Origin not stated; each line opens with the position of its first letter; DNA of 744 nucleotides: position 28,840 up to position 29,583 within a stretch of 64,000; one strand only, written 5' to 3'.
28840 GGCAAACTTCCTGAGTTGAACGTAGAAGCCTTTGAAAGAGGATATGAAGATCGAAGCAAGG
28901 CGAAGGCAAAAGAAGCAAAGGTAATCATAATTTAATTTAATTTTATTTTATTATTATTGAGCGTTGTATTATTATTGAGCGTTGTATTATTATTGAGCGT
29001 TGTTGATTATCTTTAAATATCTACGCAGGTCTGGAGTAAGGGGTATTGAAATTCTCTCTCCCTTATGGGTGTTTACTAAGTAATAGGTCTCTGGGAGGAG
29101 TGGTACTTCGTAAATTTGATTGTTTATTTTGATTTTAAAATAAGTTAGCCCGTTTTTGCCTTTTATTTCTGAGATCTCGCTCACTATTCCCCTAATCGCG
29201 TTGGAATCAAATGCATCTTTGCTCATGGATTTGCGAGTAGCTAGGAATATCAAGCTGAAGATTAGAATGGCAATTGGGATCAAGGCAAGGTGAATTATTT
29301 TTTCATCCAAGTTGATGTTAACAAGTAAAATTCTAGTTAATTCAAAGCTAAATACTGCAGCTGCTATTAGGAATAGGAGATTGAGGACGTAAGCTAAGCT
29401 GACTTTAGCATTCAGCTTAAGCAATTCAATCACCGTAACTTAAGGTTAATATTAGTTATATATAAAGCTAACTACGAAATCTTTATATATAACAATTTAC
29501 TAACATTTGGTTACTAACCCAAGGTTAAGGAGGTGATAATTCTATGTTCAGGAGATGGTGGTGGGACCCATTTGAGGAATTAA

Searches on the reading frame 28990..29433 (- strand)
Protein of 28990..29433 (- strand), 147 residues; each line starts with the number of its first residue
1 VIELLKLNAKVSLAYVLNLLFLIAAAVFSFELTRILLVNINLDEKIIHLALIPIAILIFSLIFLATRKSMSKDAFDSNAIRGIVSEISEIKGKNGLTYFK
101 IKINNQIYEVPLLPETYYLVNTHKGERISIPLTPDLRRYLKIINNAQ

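Call 27: find_encoding_contigs(protein=window:28990-29433:-, flank=2500, max_places=6)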
Protein window:28990-29433:- (147 aa): no gene with exactly this product is on record in the collection.

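Call 42: search_protein_families(library=pfam, proteins=[window:28990-29433:-], max_evalue=0.01)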
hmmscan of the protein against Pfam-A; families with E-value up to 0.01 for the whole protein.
window:28990-29433:- (147 aa): 0 families
